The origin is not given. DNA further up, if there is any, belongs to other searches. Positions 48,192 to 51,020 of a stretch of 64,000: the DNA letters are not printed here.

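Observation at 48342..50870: DnaE-like polymerase gene ends abruptly after the palm/fingers motif, immediately before a HerA/GmrSD-type block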

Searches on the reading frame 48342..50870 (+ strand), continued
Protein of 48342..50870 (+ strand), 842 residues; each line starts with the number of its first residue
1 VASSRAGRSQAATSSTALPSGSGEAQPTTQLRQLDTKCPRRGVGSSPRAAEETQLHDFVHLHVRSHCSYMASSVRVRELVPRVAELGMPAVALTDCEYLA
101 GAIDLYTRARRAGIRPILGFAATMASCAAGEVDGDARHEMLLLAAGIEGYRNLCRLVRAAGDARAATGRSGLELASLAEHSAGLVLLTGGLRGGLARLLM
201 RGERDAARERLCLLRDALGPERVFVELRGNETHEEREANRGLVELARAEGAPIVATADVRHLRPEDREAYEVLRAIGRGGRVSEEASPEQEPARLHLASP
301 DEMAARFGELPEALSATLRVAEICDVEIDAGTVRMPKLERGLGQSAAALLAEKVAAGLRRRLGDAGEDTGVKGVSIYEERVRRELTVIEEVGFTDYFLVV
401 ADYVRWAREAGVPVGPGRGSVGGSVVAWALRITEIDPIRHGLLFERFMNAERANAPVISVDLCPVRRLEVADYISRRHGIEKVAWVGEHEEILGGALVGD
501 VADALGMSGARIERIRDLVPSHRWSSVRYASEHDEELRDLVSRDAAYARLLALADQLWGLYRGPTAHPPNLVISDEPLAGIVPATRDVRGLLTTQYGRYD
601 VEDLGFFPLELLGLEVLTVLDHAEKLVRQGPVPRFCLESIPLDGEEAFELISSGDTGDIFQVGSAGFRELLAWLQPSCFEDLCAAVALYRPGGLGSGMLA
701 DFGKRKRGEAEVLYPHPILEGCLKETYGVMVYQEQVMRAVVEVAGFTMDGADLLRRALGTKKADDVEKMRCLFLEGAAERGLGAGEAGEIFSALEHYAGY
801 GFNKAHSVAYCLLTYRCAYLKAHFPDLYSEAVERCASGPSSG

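Call 89: find_homologous_proteins(query=P0154, max_evalue=1e-10)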
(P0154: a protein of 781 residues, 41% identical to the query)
Query P0154 (781 aa): 7996 proteins with E <= 1e-10 among 8000 candidates; the best 120 are listed.
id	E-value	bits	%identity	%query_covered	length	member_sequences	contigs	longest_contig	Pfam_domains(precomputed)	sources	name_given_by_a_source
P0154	0.0e+0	1761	100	100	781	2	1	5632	PF02811.27,PF17657.7,PF07733.19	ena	-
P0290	0.0e+0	1189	69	100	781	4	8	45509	PF02811.27,PF17657.7,PF07733.19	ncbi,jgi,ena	jgi:DNA polymerase-3 subunit alpha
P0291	0.0e+0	1068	64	99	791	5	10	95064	PF02811.27,PF17657.7,PF07733.19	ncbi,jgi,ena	jgi:DNA polymerase-3 subunit alpha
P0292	4.0e-268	910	53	100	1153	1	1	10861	PF02811.27,PF14579.13,PF01336.32,PF17657.7,PF07733.19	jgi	jgi:DNA polymerase-3 subunit alpha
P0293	8.1e-255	866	53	99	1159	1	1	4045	PF02811.27,PF14579.13,PF17657.7,PF07733.19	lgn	-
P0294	2.8e-251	855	51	100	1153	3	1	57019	PF02811.27,PF14579.13,PF01336.32,PF17657.7,PF07733.19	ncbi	-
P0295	3.7e-249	848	52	99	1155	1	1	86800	PF02811.27,PF14579.13,PF01336.32,PF17657.7,PF07733.19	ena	-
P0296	4.0e-249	847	53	99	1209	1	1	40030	PF02811.27,PF14579.13,PF01336.32,PF17657.7,PF07733.19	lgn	-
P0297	5.4e-249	847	52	99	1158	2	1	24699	PF02811.27,PF14579.13,PF01336.32,PF17657.7,PF07733.19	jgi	-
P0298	4.4e-248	844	53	99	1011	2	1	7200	PF02811.27,PF14579.13,PF17657.7,PF07733.19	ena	-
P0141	7.1e-248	843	51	99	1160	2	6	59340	PF02811.27,PF14579.13,PF01336.32,PF17657.7,PF07733.19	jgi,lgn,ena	-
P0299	8.5e-247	840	50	99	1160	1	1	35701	PF02811.27,PF14579.13,PF01336.32,PF17657.7,PF07733.19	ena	-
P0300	5.3e-245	834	51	99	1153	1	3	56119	PF02811.27,PF14579.13,PF01336.32,PF17657.7,PF07733.19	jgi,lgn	jgi:DNA polymerase-3 subunit alpha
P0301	2.2e-244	832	52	99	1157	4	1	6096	PF02811.27,PF14579.13,PF01336.32,PF17657.7,PF07733.19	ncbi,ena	-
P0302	6.3e-243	827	50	100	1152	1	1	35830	PF02811.27,PF14579.13,PF01336.32,PF17657.7,PF07733.19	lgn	-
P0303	4.2e-242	824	52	99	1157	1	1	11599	PF02811.27,PF14579.13,PF01336.32,PF17657.7,PF07733.19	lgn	-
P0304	7.7e-242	823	52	99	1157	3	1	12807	PF02811.27,PF14579.13,PF01336.32,PF17657.7,PF07733.19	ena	-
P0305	3.6e-236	805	50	99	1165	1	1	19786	PF02811.27,PF14579.13,PF01336.32,PF17657.7,PF07733.19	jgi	-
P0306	8.2e-236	803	52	99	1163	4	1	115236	PF02811.27,PF14579.13,PF17657.7,PF07733.19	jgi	jgi:DNA polymerase-3 subunit alpha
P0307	8.3e-235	800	49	99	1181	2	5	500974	PF02811.27,PF14579.13,PF17657.7,PF07733.19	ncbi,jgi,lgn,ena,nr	ncbi:MAG TPA: DNA polymerase III subunit alpha [Myxococcota bacterium]|nr:DNA polymerase III subunit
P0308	4.4e-233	794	49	99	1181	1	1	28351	PF02811.27,PF14579.13,PF17657.7,PF07733.19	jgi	-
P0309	6.8e-230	784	48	99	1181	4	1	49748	PF02811.27,PF14579.13,PF17657.7,PF07733.19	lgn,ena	-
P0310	8.9e-230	783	51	100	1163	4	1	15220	PF02811.27,PF14579.13,PF01336.32,PF17657.7,PF07733.19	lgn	-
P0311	1.2e-228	780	50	99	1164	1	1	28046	PF02811.27,PF14579.13,PF01336.32,PF17657.7,PF07733.19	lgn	-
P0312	1.1e-209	717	45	99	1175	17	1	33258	PF02811.27,PF14579.13,PF01336.32,PF17657.7,PF07733.19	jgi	-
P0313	2.9e-206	706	46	100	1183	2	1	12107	PF02811.27,PF14579.13,PF01336.32,PF17657.7,PF07733.19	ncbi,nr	ncbi:MAG: DNA polymerase III subunit alpha [Myxococcota bacterium]|nr:DNA polymerase III subunit alp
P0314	2.5e-205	703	46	99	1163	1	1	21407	PF02811.27,PF14579.13,PF17657.7,PF07733.19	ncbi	-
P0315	1.0e-203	697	45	100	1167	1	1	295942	PF02811.27,PF14579.13,PF01336.32,PF17657.7,PF07733.19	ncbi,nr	ncbi:MAG: DNA polymerase III subunit alpha [Proteobacteria bacterium]|nr:DNA polymerase III subunit 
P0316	1.7e-202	693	45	99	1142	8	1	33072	PF02811.27,PF14579.13,PF01336.32,PF17657.7,PF07733.19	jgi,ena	-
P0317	7.0e-202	691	47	100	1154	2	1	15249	PF20914.3,PF02811.27,PF14579.13,PF01336.32,PF17657.7,PF07733.19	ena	-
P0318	2.0e-201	690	46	100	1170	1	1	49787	PF20914.3,PF13742.13,PF02811.27,PF14579.13,PF01336.32,PF17657.7,PF07733.19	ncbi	-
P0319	2.7e-201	689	46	99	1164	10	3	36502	PF02811.27,PF14579.13,PF17657.7,PF07733.19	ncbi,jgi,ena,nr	ncbi:MAG TPA: DNA polymerase III subunit alpha [Myxococcota bacterium]|nr:DNA polymerase III subunit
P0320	2.9e-201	689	47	100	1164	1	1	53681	PF20914.3,PF02811.27,PF14579.13,PF01336.32,PF17657.7,PF07733.19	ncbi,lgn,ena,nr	ncbi:MAG TPA: DNA polymerase III subunit alpha [Gammaproteobacteria bacterium]|nr:DNA polymerase III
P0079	7.9e-201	688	47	100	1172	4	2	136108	PF20914.3,PF02811.27,PF14579.13,PF01336.32,PF17657.7,PF07733.19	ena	-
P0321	1.0e-200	687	46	100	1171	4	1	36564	PF02811.27,PF14579.13,PF01336.32,PF17657.7,PF07733.19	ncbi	ncbi:MAG: DNA polymerase III subunit alpha [Pseudomonadota bacterium]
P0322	5.2e-200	685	43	99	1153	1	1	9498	PF04919.19,PF02811.27,PF14579.13,PF17657.7,PF07733.19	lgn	-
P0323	1.0e-199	684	44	100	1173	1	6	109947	PF02811.27,PF14579.13,PF01336.32,PF17657.7,PF07733.19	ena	-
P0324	4.7e-199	682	48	99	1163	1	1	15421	PF20914.3,PF02811.27,PF14579.13,PF01336.32,PF17657.7,PF07733.19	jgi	jgi:DNA polymerase-3 subunit alpha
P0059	1.2e-198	681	47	100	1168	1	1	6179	PF20914.3,PF02811.27,PF14579.13,PF01336.32,PF17657.7,PF07733.19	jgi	-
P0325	2.2e-198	680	45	100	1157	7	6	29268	PF20914.3,PF02811.27,PF14579.13,PF01336.32,PF17657.7,PF07733.19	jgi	jgi:DNA polymerase-3 subunit alpha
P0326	4.8e-198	679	43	100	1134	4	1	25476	PF02811.27,PF14579.13,PF01336.32,PF17657.7,PF07733.19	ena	-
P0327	5.9e-198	678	45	100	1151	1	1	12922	PF20914.3,PF02811.27,PF14579.13,PF01336.32,PF17657.7,PF07733.19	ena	-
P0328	7.3e-198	678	46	100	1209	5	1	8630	PF02811.27,PF14579.13,PF01336.32,PF17657.7,PF07733.19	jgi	jgi:DNA polymerase III subunit alpha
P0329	1.1e-197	677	45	100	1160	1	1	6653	PF20914.3,PF02811.27,PF14579.13,PF01336.32,PF17657.7,PF07733.19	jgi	jgi:DNA polymerase-3 subunit alpha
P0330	1.8e-197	677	43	100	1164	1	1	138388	PF02811.27,PF14579.13,PF01336.32,PF17657.7,PF07733.19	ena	-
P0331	2.2e-197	676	45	100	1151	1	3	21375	PF20914.3,PF02811.27,PF14579.13,PF01336.32,PF17657.7,PF07733.19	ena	-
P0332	2.3e-197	676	45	100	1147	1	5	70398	PF20914.3,PF02811.27,PF14579.13,PF01336.32,PF17657.7,PF07733.19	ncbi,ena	-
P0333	2.5e-197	676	43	100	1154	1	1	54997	PF02811.27,PF14579.13,PF01336.32,PF17657.7,PF07733.19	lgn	-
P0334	4.6e-197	675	45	100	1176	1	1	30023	PF20914.3,PF02811.27,PF14579.13,PF01336.32,PF17657.7,PF07733.19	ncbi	-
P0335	9.3e-197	674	43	100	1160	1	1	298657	PF02811.27,PF14579.13,PF01336.32,PF17657.7,PF07733.19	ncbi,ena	-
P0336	1.2e-196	674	45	100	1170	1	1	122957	PF20914.3,PF02811.27,PF14579.13,PF01336.32,PF17657.7,PF07733.19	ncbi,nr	ncbi:MAG: DNA polymerase III subunit alpha [Sinobacteraceae bacterium]|nr:DNA polymerase III subunit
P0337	1.4e-196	674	45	100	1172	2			PF20914.3,PF02811.27,PF14579.13,PF01336.32,PF17657.7,PF07733.19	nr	nr:DNA polymerase III subunit alpha [Gammaproteobacteria bacterium]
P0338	1.5e-196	674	46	100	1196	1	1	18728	PF20914.3,PF02811.27,PF14579.13,PF01336.32,PF17657.7,PF07733.19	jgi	jgi:DNA polymerase III subunit alpha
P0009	1.8e-196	673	43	99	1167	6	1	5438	PF02811.27,PF14579.13,PF01336.32,PF17657.7,PF07733.19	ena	-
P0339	2.1e-196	673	45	100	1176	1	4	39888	PF20914.3,PF02811.27,PF14579.13,PF01336.32,PF17657.7,PF07733.19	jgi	jgi:DNA polymerase-3 subunit alpha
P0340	2.5e-196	673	45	100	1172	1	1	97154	PF20914.3,PF02811.27,PF14579.13,PF01336.32,PF17657.7,PF07733.19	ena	-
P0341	2.6e-196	673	45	100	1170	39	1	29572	PF20914.3,PF02811.27,PF14579.13,PF01336.32,PF17657.7,PF07733.19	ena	-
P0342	4.3e-196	672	47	99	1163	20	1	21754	PF20914.3,PF02811.27,PF14579.13,PF01336.32,PF17657.7,PF07733.19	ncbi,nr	ncbi:MAG: DNA polymerase III subunit alpha [Gammaproteobacteria bacterium]|nr:DNA polymerase III sub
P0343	4.4e-196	672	45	100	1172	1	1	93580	PF02811.27,PF14579.13,PF01336.32,PF17657.7,PF07733.19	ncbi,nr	ncbi:MAG: DNA polymerase III subunit alpha [Deltaproteobacteria bacterium]|nr:MAG: DNA polymerase II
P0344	6.2e-196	672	45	100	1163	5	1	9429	PF02811.27,PF14579.13,PF01336.32,PF17657.7,PF07733.19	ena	-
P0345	6.4e-196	672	45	100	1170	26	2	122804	PF20914.3,PF02811.27,PF14579.13,PF01336.32,PF17657.7,PF07733.19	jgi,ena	jgi:DNA polymerase-3 subunit alpha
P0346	7.6e-196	671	45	100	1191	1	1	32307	PF20914.3,PF02811.27,PF14579.13,PF01336.32,PF17657.7,PF07733.19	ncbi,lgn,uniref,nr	ncbi:DNA polymerase III subunit alpha [Thiorhodococcus mannitoliphagus]|uniref:DNA polymerase III su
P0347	8.4e-196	671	45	100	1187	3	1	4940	PF20914.3,PF02811.27,PF14579.13,PF01336.32,PF17657.7,PF07733.19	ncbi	-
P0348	8.6e-196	671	46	100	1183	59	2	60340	PF20914.3,PF02811.27,PF14579.13,PF01336.32,PF17657.7,PF07733.19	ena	-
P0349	9.1e-196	671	45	100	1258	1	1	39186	PF02811.27,PF14579.13,PF01336.32,PF17657.7,PF07733.19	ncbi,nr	ncbi:MAG: DNA polymerase III subunit alpha [Magnetococcales bacterium]|nr:DNA polymerase III subunit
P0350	9.6e-196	671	45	100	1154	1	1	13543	PF20914.3,PF02811.27,PF14579.13,PF01336.32,PF17657.7,PF07733.19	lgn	-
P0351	9.9e-196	671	44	100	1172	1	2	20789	PF02811.27,PF14579.13,PF01336.32,PF17657.7,PF07733.19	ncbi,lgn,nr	ncbi:MAG: DNA polymerase III subunit alpha [Myxococcales bacterium]|nr:DNA polymerase III subunit al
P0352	1.1e-195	671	46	100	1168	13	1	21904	PF20914.3,PF02811.27,PF14579.13,PF01336.32,PF17657.7,PF07733.19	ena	-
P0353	1.2e-195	671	45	100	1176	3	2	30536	PF20914.3,PF02811.27,PF14579.13,PF01336.32,PF17657.7,PF07733.19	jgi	jgi:DNA polymerase-3 subunit alpha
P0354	1.5e-195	670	46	100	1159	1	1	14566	PF20914.3,PF02811.27,PF14579.13,PF01336.32,PF17657.7,PF07733.19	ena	-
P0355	1.5e-195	670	45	99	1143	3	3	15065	PF02811.27,PF14579.13,PF17657.7,PF07733.19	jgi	-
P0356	1.6e-195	670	46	100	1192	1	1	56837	PF20914.3,PF02811.27,PF14579.13,PF01336.32,PF17657.7,PF07733.19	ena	-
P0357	2.0e-195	670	45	99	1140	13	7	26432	PF02811.27,PF14579.13,PF17657.7,PF07733.19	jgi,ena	jgi:DNA polymerase-3 subunit alpha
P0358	2.4e-195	670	45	100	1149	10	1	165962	PF20914.3,PF13742.13,PF02811.27,PF14579.13,PF01336.32,PF17657.7,PF07733.19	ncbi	-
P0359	2.4e-195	670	45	99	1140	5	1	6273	PF02811.27,PF14579.13,PF17657.7,PF07733.19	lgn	-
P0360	2.5e-195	670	43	99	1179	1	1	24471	PF02811.27,PF14579.13,PF01336.32,PF17657.7,PF07733.19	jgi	jgi:DNA polymerase-3 subunit alpha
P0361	3.7e-195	669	46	100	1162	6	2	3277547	PF20914.3,PF02811.27,PF14579.13,PF01336.32,PF17657.7,PF07733.19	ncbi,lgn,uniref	ncbi:DNA polymerase III subunit alpha [Thioalkalivibrio sulfidiphilus]|uniref:DNA polymerase III sub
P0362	5.0e-195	669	43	100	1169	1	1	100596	PF02811.27,PF14579.13,PF01336.32,PF17657.7,PF07733.19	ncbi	-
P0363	5.4e-195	668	43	100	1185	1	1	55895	PF02811.27,PF14579.13,PF01336.32,PF17657.7,PF07733.19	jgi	jgi:DNA polymerase-3 subunit alpha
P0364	7.0e-195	668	45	99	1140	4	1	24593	PF02811.27,PF14579.13,PF17657.7,PF07733.19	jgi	jgi:DNA polymerase III subunit alpha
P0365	7.2e-195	668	45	99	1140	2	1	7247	PF02811.27,PF14579.13,PF17657.7,PF07733.19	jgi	-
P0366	8.2e-195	668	44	100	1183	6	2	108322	PF20914.3,PF02811.27,PF14579.13,PF01336.32,PF17657.7,PF07733.19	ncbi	-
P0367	8.4e-195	668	46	100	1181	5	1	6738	PF20914.3,PF02811.27,PF14579.13,PF01336.32,PF17657.7,PF07733.19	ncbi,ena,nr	ncbi:MAG: DNA polymerase III subunit alpha [Gammaproteobacteria bacterium]|nr:DNA polymerase III sub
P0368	9.3e-195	668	44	99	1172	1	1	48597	PF20914.3,PF02811.27,PF14579.13,PF01336.32,PF17657.7,PF07733.19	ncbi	-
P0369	9.6e-195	668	46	100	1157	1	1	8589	PF20914.3,PF02811.27,PF14579.13,PF01336.32,PF17657.7,PF07733.19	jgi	jgi:DNA polymerase-3 subunit alpha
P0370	1.0e-194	668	45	99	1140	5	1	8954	PF02811.27,PF14579.13,PF17657.7,PF07733.19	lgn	-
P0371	1.0e-194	668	45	99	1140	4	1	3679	PF02811.27,PF14579.13,PF17657.7,PF07733.19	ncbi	-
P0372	1.1e-194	667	43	100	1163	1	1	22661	PF02811.27,PF14579.13,PF01336.32,PF17657.7,PF07733.19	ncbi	-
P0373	1.2e-194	667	45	100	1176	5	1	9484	PF20914.3,PF02811.27,PF14579.13,PF01336.32,PF17657.7,PF07733.19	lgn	-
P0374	1.4e-194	667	43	100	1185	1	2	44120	PF02811.27,PF14579.13,PF01336.32,PF17657.7,PF07733.19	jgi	jgi:DNA polymerase III subunit alpha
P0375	1.8e-194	667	43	100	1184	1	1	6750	PF02811.27,PF14579.13,PF01336.32,PF17657.7,PF07733.19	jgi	-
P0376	1.9e-194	667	43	100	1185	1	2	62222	PF02811.27,PF14579.13,PF01336.32,PF17657.7,PF07733.19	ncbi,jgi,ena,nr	ncbi:MAG TPA: DNA polymerase III subunit alpha [Myxococcaceae bacterium]|nr:DNA polymerase III subun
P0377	2.1e-194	667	43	100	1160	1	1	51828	PF02811.27,PF14579.13,PF01336.32,PF17657.7,PF07733.19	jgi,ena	-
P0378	2.1e-194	666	46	100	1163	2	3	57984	PF20914.3,PF02811.27,PF14579.13,PF01336.32,PF17657.7,PF07733.19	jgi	jgi:DNA polymerase-3 subunit alpha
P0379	2.3e-194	666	44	100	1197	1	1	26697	PF02811.27,PF14579.13,PF01336.32,PF17657.7,PF07733.19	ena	-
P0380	2.4e-194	666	44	100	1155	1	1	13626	PF20914.3,PF02811.27,PF14579.13,PF01336.32,PF17657.7,PF07733.19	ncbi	-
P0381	2.6e-194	666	46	100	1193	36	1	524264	PF20914.3,PF02811.27,PF14579.13,PF01336.32,PF17657.7,PF07733.19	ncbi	-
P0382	2.8e-194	666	46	100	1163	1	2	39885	PF20914.3,PF02811.27,PF14579.13,PF01336.32,PF17657.7,PF07733.19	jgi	jgi:DNA polymerase III subunit alpha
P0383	2.9e-194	666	45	100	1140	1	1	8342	PF02811.27,PF14579.13,PF01336.32,PF17657.7,PF07733.19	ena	-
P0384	2.9e-194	666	46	99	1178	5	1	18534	PF20914.3,PF02811.27,PF14579.13,PF01336.32,PF17657.7,PF07733.19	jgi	jgi:DNA polymerase III subunit alpha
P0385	3.6e-194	666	45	99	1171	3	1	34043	PF20914.3,PF02811.27,PF14579.13,PF01336.32,PF17657.7,PF07733.19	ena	-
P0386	3.8e-194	666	46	100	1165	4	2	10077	PF20914.3,PF02811.27,PF14579.13,PF01336.32,PF17657.7,PF07733.19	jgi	-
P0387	4.0e-194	666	43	100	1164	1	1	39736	PF02811.27,PF14579.13,PF17657.7,PF07733.19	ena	-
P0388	4.0e-194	666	45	100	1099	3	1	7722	PF02811.27,PF14579.13,PF01336.32,PF17657.7,PF07733.19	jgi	jgi:DNA polymerase-3 subunit alpha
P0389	4.2e-194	666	46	100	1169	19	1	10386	PF20914.3,PF02811.27,PF14579.13,PF01336.32,PF17657.7,PF07733.19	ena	-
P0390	4.5e-194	665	43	100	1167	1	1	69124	PF02811.27,PF14579.13,PF01336.32,PF17657.7,PF07733.19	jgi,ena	-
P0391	4.8e-194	665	46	100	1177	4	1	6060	PF20914.3,PF02811.27,PF14579.13,PF01336.32,PF17657.7,PF07733.19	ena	-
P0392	5.1e-194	665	45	100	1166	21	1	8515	PF20914.3,PF02811.27,PF14579.13,PF01336.32,PF17657.7,PF07733.19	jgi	-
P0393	5.5e-194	665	45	100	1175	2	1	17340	PF20914.3,PF02811.27,PF14579.13,PF01336.32,PF17657.7,PF07733.19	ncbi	-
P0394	5.6e-194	665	45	100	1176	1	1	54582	PF20914.3,PF02811.27,PF14579.13,PF01336.32,PF17657.7,PF07733.19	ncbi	-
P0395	5.8e-194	665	45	100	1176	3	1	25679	PF02811.27,PF14579.13,PF01336.32,PF17657.7,PF07733.19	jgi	jgi:DNA polymerase-3 subunit alpha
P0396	6.7e-194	665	46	100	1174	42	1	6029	PF20914.3,PF02811.27,PF14579.13,PF01336.32,PF17657.7,PF07733.19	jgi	jgi:DNA polymerase-3 subunit alpha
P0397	6.7e-194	665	44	100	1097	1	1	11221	PF02811.27,PF14450.13,PF17657.7,PF07733.19,PF11104.15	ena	-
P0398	7.6e-194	665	43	100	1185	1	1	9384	PF02811.27,PF14579.13,PF01336.32,PF17657.7,PF07733.19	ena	-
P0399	7.6e-194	665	45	100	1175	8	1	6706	PF20914.3,PF02811.27,PF14579.13,PF01336.32,PF17657.7,PF07733.19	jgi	jgi:DNA polymerase-3 subunit alpha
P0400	8.7e-194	664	46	100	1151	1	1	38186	PF20914.3,PF02811.27,PF14579.13,PF01336.32,PF17657.7,PF07733.19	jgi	jgi:DNA polymerase-3 subunit alpha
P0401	9.0e-194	664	44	100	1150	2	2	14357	PF20914.3,PF02811.27,PF14579.13,PF01336.32,PF17657.7,PF07733.19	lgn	-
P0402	9.5e-194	664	45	100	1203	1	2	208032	PF02811.27,PF14579.13,PF01336.32,PF17657.7,PF07733.19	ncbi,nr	ncbi:MAG: DNA polymerase III subunit alpha [Myxococcota bacterium]|nr:DNA polymerase III subunit alp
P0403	1.1e-193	664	43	100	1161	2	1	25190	PF02811.27,PF14579.13,PF01336.32,PF17657.7,PF07733.19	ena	-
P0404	1.1e-193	664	46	100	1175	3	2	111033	PF20914.3,PF02811.27,PF14579.13,PF01336.32,PF17657.7,PF07733.19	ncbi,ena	-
